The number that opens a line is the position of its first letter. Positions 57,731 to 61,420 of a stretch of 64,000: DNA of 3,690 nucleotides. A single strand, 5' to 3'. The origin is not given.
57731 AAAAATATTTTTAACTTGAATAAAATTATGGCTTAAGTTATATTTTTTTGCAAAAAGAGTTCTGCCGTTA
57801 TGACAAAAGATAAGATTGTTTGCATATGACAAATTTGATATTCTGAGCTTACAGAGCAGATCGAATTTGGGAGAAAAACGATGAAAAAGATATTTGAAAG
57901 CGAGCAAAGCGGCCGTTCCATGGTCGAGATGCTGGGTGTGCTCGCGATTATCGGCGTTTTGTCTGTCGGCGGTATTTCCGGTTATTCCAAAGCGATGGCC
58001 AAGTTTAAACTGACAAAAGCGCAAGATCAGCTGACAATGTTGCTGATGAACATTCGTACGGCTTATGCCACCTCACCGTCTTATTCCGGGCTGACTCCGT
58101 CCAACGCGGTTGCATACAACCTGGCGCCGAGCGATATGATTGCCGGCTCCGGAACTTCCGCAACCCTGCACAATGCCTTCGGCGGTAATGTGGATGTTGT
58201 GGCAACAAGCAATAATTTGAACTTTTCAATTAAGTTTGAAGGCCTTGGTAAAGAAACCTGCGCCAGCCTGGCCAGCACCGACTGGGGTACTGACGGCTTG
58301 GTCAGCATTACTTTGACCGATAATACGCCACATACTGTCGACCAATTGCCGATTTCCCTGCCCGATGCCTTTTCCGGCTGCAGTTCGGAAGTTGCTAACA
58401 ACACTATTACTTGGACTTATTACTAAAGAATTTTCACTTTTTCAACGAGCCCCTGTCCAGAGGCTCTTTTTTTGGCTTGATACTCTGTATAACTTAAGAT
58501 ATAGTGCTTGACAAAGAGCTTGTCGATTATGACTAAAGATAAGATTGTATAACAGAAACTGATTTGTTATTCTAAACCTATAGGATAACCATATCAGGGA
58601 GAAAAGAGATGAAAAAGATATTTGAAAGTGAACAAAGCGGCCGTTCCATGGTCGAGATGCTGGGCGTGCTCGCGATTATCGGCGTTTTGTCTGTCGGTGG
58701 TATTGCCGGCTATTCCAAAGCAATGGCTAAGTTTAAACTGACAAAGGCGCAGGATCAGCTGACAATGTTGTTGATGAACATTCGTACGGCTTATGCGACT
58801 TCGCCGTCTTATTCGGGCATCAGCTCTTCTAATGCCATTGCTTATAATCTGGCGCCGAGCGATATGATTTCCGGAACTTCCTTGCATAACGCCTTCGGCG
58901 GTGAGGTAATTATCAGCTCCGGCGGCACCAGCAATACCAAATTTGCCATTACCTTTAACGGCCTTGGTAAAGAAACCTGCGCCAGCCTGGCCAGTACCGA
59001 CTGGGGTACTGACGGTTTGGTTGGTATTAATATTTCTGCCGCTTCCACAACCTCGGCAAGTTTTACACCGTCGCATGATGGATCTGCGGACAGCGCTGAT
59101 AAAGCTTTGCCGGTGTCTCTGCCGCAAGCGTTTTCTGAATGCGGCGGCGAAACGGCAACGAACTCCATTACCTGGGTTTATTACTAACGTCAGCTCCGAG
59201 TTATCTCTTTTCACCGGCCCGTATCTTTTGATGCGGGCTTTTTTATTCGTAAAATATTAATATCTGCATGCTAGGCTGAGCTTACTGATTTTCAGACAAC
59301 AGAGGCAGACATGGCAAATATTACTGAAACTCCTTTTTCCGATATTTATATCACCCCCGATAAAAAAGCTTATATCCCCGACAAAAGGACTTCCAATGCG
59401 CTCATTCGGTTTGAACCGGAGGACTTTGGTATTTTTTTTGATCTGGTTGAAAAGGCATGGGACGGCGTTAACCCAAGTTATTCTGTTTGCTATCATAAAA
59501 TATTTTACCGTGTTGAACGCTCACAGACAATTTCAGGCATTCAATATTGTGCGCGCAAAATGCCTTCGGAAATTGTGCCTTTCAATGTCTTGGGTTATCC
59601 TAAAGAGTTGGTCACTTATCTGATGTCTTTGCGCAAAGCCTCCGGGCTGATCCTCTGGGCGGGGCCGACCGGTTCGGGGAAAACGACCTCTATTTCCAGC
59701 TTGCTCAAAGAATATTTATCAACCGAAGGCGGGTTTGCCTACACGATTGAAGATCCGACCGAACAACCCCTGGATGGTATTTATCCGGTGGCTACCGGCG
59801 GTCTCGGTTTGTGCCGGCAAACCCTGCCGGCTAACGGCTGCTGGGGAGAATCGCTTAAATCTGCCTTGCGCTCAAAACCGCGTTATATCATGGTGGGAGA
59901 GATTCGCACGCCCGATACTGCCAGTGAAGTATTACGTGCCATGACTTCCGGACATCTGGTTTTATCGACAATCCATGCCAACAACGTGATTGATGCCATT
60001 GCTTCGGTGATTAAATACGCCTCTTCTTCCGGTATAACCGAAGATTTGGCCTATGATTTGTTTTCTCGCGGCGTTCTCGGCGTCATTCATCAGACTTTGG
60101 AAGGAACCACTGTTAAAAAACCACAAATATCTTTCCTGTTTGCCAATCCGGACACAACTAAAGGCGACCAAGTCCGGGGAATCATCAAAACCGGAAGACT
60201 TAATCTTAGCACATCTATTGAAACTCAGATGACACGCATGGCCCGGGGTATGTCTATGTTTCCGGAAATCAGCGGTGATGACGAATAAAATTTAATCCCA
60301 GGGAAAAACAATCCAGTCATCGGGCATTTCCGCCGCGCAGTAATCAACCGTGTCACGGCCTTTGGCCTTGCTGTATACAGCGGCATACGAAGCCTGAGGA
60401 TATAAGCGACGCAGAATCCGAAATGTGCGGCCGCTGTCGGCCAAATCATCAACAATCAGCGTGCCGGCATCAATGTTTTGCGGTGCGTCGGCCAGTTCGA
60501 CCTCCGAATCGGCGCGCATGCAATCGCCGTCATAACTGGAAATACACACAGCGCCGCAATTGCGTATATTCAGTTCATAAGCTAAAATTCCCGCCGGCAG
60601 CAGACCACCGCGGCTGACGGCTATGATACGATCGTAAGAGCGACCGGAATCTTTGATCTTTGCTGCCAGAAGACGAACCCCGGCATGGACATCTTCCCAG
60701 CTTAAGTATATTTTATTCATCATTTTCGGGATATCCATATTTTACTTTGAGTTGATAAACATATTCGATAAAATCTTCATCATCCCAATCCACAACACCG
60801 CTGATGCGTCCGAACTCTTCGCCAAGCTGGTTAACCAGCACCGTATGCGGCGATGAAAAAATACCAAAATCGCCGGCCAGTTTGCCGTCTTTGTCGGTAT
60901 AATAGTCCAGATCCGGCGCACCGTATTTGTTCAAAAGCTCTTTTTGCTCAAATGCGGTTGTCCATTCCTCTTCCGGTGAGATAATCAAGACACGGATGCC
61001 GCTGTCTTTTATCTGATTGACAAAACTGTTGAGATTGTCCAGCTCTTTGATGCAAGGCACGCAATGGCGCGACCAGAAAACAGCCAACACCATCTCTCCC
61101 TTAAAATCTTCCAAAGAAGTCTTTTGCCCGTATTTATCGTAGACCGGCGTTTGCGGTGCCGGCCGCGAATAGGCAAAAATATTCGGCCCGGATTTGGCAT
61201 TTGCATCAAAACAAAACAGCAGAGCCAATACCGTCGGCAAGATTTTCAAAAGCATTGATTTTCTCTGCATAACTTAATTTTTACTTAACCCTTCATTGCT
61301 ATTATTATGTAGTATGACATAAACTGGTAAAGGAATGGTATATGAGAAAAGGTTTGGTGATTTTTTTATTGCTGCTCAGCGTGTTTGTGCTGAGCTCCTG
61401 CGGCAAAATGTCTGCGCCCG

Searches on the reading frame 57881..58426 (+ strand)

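Call 16: search_protein_families(library=pfam, max_evalue=0.05, proteins=[window:57881-58426:+])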
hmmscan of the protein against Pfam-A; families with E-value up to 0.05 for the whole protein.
window:57881-58426:+ (181 aa): 4 families
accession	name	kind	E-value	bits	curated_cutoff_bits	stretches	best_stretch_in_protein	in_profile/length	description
PF08805.16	PilS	-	4.2e-14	53.2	22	1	47-179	7-136/138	PilS N terminal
PF05307.16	Bundlin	-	9.5e-11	42.6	22.3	1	43-179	8-149/151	Bundlin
PF07963.17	N_methyl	-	0.03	14.4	21.2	0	11-30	6-25/27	Prokaryotic N-terminal methylation motif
PF07452.17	CHRD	-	0.043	15.1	24.1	0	103-154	22-75/117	CHRD domain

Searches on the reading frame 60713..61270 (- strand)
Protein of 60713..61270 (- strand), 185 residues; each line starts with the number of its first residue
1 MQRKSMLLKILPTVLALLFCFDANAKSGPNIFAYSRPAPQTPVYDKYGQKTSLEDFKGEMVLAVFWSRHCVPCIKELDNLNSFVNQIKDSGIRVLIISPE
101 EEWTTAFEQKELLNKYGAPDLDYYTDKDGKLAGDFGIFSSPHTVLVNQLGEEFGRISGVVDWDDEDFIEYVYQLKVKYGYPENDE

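Call 16: search_protein_families(library=pfam, max_evalue=0.05, proteins=[window:60713-61270:-])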
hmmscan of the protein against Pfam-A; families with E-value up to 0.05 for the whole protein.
window:60713-61270:- (185 aa): 6 families
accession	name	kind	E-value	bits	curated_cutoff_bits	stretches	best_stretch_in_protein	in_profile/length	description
PF00578.27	AhpC-TSA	-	2.6e-14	53.7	26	1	37-148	4-117/124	AhpC/TSA family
PF08534.16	Redoxin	-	4.2e-11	43.3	26.6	1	38-160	6-136/148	Redoxin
PF13905.12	Thioredoxin_8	-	2.9e-06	28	27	1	58-151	1-93/94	Thioredoxin-like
PF13098.12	Thioredoxin_2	-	5.5e-05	23.9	27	1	58-161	5-96/104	Thioredoxin-like domain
PF00255.25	GSHPx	-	0.019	15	27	1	43-96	6-58/108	Glutathione peroxidase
PF02630.20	SCO1-SenC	-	0.047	14.1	22.8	0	44-97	7-61/134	SCO1/SenC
